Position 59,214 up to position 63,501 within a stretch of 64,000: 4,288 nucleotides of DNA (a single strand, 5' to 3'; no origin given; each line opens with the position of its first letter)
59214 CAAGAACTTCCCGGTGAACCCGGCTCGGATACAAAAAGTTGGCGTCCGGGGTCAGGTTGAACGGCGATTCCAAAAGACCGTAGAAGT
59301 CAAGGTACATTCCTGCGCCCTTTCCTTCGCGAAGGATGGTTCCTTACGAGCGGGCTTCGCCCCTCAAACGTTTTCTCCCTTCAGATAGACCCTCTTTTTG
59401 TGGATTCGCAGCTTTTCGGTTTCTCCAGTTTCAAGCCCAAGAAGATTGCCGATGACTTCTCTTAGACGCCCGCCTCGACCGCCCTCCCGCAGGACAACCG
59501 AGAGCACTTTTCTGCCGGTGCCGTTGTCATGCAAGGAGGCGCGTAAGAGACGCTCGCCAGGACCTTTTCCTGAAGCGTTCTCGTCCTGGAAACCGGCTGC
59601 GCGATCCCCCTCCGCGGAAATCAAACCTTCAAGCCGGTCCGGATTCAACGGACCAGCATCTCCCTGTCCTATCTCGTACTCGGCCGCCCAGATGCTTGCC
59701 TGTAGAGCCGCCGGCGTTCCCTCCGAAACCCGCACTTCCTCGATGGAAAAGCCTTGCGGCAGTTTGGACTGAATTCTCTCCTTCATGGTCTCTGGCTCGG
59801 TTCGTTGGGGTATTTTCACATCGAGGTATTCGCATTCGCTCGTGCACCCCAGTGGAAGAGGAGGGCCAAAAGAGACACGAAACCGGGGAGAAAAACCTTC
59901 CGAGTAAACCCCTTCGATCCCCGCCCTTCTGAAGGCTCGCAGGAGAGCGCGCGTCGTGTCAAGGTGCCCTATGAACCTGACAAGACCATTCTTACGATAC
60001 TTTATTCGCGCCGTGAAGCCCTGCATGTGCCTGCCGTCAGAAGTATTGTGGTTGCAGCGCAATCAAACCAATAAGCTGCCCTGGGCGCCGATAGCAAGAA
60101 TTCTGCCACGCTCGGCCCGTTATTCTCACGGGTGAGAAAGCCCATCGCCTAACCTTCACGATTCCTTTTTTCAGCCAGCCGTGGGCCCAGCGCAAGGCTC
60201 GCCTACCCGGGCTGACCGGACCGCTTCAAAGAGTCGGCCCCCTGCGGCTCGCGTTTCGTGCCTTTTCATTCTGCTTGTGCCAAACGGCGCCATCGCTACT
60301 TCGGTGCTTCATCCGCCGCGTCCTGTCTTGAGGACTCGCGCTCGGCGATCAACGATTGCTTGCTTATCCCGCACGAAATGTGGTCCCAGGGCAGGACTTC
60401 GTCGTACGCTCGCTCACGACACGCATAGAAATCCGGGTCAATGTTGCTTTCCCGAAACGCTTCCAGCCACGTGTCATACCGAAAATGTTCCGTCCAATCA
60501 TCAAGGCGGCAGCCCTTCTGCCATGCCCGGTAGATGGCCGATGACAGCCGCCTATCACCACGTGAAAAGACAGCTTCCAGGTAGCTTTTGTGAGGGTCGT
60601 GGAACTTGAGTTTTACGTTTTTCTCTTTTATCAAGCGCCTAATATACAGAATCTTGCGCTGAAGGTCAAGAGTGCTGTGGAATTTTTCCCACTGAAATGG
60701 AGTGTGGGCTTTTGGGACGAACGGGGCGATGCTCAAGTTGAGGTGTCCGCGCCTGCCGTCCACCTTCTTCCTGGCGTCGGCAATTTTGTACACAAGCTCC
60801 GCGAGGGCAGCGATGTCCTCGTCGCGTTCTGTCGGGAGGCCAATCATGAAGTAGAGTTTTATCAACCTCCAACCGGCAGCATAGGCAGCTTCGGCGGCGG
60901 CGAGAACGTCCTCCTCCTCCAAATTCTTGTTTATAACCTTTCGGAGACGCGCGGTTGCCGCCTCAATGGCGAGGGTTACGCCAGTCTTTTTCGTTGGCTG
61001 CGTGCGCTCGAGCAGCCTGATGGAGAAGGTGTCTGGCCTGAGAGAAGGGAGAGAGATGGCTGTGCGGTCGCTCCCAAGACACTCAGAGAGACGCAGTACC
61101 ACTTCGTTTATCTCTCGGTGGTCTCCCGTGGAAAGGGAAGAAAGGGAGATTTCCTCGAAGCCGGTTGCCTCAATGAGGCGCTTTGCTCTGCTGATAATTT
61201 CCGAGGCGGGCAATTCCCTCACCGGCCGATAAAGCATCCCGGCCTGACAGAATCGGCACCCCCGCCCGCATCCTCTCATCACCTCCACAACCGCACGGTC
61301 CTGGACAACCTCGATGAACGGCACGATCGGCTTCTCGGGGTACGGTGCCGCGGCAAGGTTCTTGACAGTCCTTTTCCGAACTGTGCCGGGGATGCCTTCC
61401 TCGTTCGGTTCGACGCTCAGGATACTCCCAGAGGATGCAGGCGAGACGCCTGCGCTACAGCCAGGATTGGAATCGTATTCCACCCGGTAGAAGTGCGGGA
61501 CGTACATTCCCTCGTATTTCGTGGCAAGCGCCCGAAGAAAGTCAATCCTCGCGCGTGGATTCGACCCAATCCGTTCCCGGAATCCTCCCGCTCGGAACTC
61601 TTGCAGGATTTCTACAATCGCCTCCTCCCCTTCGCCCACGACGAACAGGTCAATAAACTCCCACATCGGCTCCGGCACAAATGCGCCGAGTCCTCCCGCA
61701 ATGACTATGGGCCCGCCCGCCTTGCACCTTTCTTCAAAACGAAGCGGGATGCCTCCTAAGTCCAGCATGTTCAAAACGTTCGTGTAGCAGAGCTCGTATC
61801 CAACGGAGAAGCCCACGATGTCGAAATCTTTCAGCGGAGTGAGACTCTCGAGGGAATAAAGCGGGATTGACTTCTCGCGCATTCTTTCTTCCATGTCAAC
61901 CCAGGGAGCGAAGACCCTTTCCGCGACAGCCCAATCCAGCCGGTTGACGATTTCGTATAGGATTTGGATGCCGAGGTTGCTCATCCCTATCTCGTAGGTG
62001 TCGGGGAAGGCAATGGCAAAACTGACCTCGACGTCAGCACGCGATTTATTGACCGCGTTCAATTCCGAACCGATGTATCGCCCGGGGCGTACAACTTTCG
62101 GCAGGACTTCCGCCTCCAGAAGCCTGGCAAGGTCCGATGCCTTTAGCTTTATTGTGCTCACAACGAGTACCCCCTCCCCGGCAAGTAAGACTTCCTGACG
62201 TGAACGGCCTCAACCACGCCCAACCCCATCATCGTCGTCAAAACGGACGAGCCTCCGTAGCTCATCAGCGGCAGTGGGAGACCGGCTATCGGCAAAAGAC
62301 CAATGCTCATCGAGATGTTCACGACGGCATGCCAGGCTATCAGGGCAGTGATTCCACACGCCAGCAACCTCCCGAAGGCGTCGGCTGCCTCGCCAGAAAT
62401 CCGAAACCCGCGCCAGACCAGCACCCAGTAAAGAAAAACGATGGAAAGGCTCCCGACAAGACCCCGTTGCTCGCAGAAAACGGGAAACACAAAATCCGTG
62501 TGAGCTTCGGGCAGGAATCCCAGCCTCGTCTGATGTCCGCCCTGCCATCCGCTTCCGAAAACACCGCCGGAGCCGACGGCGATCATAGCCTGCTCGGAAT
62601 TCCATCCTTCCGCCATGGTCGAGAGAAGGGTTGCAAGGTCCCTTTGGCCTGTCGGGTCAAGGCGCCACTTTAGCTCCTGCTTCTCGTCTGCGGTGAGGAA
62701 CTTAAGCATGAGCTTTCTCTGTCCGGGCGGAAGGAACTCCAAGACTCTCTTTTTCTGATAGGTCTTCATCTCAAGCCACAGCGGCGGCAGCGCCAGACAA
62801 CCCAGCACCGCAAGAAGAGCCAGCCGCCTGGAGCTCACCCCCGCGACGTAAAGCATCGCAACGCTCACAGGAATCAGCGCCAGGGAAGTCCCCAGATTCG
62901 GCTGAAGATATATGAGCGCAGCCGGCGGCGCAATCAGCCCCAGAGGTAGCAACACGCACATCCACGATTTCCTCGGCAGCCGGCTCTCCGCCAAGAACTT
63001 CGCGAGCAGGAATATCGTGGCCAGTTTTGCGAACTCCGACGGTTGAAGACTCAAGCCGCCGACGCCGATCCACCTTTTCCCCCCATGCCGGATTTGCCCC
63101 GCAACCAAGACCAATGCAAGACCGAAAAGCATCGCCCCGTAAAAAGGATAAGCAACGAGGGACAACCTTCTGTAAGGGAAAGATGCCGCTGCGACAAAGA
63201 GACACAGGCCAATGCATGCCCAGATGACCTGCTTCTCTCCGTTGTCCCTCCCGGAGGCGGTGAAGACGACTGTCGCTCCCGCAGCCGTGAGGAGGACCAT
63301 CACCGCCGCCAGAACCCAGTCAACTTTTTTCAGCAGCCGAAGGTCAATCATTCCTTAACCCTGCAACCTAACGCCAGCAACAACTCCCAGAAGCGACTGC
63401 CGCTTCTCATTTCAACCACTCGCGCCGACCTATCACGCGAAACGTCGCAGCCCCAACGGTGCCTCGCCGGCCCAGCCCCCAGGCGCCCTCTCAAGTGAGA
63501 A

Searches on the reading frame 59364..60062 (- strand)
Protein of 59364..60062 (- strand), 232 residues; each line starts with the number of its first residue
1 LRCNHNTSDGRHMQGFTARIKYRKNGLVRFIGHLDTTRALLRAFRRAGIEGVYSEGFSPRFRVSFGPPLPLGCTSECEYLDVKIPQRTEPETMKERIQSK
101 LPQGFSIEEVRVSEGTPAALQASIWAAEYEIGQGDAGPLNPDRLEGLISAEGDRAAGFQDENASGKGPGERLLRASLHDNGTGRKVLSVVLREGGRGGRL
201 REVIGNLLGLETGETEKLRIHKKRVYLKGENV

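Call 38: search_protein_families(library=pfam, proteins=[window:59364-60062:-])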
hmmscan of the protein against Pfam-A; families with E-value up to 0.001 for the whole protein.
window:59364-60062:- (232 aa): 1 family
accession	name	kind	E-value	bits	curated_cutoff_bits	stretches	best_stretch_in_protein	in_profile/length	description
PF10105.14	DUF2344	-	3.5e-37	128.4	23.8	1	19-139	3-117/176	Uncharacterized protein conserved in bacteria (DUF2344)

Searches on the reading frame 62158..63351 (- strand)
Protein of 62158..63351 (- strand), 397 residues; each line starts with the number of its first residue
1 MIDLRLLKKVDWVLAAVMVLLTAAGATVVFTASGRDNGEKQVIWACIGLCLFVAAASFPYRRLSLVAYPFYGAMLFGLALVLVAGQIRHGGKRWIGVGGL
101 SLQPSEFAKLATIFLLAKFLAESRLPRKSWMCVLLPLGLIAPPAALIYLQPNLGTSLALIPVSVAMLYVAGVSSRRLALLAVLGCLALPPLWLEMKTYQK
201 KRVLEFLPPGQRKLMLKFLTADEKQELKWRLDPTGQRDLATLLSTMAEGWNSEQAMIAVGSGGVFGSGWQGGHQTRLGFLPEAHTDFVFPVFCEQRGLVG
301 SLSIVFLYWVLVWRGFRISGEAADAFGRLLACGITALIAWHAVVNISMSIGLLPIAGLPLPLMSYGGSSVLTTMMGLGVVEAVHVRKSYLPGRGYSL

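Call 38: search_protein_families(library=pfam, proteins=[window:62158-63351:-])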
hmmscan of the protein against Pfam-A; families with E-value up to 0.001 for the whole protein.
window:62158-63351:- (397 aa): 1 family
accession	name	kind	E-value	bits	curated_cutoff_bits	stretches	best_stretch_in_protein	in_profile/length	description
PF01098.24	FTSW_RODA_SPOVE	-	6.6e-84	282.4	26.4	2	246-387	214-354/356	Cell cycle protein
